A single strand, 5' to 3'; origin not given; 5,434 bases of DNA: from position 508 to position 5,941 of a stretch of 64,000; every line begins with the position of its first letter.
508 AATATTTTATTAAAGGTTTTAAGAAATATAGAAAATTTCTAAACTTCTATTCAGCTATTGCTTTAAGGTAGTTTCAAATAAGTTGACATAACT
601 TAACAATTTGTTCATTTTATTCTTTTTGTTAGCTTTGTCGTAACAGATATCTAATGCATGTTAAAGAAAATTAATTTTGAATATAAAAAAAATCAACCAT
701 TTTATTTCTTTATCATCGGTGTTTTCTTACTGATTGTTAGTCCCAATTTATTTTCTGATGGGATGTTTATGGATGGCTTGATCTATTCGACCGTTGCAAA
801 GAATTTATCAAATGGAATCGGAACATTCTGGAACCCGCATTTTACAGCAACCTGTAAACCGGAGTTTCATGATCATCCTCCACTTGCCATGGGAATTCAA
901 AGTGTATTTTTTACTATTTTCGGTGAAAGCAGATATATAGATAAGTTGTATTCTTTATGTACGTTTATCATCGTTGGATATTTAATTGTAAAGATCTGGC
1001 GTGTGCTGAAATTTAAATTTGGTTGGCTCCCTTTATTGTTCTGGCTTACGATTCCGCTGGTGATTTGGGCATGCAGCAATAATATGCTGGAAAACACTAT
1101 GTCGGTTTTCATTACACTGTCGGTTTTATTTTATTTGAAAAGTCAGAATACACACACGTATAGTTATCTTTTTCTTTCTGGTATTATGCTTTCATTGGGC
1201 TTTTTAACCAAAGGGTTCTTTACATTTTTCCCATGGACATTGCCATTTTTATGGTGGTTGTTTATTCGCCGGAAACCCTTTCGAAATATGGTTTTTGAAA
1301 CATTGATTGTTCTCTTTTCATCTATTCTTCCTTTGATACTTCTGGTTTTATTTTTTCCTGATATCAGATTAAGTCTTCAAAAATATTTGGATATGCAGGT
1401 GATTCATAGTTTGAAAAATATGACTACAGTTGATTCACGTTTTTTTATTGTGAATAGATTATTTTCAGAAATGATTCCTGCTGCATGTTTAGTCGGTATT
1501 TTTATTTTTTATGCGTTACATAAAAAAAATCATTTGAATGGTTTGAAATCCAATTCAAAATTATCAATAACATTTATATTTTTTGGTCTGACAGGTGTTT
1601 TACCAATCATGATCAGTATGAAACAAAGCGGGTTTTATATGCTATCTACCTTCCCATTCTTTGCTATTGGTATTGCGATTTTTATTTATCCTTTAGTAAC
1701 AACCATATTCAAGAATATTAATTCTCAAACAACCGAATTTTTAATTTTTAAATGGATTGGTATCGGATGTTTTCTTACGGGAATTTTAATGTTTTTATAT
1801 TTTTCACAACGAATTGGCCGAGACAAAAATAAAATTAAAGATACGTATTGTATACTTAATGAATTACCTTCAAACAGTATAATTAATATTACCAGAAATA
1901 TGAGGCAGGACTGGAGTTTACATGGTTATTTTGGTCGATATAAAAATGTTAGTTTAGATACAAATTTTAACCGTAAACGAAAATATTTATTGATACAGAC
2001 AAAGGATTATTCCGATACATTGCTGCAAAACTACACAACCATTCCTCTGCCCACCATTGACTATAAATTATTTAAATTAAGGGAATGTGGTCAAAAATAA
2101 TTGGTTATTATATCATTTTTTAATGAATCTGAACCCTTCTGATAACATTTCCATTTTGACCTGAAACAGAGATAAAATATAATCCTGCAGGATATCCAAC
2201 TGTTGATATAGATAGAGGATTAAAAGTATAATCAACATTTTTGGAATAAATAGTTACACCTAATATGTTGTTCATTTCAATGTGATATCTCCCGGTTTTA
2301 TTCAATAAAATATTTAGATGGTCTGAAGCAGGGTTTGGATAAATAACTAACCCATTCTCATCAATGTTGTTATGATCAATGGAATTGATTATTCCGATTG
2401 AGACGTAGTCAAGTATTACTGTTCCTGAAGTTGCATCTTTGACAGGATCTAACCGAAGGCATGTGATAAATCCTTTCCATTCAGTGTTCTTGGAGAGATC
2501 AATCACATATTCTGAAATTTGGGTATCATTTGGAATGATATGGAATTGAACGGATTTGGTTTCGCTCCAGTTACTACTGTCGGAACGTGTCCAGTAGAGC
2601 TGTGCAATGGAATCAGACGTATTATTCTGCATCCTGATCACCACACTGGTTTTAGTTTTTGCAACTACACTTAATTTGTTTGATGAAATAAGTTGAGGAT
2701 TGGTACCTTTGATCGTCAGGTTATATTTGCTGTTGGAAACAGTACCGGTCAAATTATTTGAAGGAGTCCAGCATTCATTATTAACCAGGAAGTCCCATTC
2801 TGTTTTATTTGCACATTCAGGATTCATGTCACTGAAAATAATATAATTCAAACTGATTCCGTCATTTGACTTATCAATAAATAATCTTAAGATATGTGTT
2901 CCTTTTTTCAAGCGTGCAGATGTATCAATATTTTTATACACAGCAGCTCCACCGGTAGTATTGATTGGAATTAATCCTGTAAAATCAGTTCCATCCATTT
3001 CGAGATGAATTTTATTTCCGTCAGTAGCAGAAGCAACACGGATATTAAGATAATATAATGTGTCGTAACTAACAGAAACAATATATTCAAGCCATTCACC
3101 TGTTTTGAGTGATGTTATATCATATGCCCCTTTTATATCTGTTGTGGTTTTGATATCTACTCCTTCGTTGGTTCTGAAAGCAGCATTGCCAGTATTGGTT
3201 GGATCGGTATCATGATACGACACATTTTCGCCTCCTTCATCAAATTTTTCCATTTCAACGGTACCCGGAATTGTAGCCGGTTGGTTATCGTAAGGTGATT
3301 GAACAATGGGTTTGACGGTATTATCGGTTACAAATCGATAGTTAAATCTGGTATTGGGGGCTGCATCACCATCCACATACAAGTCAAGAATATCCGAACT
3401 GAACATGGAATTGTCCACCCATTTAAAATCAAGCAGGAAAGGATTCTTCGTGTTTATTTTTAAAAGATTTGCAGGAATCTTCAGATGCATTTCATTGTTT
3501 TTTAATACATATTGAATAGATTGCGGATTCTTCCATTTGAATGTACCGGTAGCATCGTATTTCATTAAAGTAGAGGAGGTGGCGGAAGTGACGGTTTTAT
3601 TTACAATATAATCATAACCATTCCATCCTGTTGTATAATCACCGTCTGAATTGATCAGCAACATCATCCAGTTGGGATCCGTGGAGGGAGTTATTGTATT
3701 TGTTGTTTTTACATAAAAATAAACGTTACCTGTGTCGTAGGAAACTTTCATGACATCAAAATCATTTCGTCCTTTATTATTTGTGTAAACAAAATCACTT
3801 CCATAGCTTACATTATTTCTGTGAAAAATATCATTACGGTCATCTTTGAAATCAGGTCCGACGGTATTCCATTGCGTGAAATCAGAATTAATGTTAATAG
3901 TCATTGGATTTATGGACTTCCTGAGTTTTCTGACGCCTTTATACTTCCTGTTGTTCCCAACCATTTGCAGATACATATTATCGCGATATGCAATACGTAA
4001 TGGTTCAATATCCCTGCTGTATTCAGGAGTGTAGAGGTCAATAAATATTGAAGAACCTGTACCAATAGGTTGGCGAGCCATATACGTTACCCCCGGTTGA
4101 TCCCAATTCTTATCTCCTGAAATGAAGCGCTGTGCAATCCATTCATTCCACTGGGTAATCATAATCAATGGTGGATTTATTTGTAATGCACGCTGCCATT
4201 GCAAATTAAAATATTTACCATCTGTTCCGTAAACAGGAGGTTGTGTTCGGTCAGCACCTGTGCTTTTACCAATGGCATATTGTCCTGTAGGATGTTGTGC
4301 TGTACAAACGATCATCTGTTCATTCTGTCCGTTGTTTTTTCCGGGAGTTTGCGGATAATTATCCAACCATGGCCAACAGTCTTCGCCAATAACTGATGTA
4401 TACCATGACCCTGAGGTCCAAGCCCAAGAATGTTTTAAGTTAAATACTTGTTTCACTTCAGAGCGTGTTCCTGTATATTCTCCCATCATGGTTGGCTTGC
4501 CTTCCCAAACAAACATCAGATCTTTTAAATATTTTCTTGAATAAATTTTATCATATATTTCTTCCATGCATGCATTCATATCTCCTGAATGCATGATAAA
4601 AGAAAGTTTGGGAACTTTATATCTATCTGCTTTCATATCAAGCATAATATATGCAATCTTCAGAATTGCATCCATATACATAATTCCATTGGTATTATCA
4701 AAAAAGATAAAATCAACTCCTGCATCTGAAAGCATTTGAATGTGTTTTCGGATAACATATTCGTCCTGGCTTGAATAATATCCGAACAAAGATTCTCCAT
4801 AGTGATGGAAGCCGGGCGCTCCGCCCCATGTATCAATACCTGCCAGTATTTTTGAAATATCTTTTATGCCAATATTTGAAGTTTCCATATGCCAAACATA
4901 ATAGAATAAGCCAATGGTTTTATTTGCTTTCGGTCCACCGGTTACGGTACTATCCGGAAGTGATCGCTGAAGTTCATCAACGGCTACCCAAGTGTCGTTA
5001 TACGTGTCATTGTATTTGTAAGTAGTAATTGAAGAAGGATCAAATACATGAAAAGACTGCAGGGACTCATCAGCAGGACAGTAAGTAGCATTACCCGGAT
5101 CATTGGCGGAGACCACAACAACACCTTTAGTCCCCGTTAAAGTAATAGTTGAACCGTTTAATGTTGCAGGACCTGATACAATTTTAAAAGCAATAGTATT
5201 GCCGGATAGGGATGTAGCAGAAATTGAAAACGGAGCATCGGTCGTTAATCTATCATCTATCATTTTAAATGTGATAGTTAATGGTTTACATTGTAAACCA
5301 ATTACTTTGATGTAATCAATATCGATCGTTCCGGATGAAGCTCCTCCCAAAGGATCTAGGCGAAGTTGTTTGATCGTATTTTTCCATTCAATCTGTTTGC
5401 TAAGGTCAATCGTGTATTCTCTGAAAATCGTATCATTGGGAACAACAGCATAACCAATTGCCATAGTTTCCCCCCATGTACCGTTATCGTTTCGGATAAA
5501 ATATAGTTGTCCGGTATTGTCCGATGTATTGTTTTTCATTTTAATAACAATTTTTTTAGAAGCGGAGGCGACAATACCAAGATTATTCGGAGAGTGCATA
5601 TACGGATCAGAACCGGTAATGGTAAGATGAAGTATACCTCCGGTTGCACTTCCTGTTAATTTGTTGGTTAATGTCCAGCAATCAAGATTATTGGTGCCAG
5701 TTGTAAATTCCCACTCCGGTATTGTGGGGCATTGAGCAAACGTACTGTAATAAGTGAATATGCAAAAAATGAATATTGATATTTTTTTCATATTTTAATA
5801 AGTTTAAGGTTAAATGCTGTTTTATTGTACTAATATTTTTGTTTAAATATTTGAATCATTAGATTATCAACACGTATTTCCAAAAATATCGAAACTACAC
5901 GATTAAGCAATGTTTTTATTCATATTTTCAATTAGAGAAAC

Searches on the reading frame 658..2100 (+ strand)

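Call 92: search_protein_families(library=pfam, proteins=[window:658-2100:+], max_evalue=0.000001)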
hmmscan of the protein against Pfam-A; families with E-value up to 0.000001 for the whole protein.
window:658-2100:+ (480 aa): 1 family
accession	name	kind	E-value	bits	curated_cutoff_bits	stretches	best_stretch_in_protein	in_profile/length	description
PF13231.12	PMT_2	-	7.1e-08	33.3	26.1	1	72-221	1-151/160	Dolichyl-phosphate-mannose-protein mannosyltransferase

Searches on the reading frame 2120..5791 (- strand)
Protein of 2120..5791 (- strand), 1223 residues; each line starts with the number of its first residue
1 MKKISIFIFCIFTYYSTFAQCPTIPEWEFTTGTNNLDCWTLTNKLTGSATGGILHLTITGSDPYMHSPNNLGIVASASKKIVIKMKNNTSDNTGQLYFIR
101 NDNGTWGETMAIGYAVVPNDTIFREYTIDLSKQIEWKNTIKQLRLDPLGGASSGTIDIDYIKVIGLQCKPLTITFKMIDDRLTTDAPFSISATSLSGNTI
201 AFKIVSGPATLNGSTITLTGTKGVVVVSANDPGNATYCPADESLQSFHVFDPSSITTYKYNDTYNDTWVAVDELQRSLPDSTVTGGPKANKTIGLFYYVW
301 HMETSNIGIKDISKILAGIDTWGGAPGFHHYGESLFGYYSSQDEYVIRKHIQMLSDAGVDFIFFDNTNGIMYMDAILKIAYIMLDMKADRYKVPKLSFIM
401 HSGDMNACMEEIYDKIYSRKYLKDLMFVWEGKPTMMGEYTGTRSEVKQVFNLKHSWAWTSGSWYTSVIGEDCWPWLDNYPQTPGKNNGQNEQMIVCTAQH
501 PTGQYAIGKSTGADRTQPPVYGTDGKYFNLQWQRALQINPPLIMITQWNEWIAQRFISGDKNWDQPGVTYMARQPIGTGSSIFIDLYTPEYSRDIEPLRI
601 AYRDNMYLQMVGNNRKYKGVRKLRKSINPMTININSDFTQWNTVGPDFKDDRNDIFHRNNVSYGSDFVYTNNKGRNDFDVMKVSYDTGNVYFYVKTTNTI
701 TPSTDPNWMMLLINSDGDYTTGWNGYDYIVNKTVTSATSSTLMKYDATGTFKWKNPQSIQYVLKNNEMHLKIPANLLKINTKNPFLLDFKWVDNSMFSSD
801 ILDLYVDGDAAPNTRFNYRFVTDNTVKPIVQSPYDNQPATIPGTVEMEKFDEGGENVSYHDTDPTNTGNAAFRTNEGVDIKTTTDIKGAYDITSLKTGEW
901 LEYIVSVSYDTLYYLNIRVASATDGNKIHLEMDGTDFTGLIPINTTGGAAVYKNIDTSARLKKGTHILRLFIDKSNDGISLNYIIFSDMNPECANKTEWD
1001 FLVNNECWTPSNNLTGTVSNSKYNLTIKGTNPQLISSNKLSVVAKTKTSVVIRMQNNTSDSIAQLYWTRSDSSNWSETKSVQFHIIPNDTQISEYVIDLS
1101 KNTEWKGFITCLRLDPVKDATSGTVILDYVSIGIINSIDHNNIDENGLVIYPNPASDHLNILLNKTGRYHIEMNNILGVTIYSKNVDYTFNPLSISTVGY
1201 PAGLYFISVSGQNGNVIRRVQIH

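Call 92: search_protein_families(library=pfam, proteins=[window:2120-5791:-], max_evalue=0.000001)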
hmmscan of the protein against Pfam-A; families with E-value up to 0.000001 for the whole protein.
window:2120-5791:- (1223 aa): 3 families
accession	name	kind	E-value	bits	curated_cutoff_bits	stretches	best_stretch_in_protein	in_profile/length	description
PF03422.21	CBM_6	-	5.1e-13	49.9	28.9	1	872-987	5-124/125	Carbohydrate binding module (family 6)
PF18962.6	Por_Secre_tail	-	1.8e-10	41.4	27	1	1150-1222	1-75/75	Secretion system C-terminal sorting domain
PF18099.7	CBM_35_2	-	3.5e-10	40.4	23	1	878-984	5-110/112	Carbohydrate binding module (family 35)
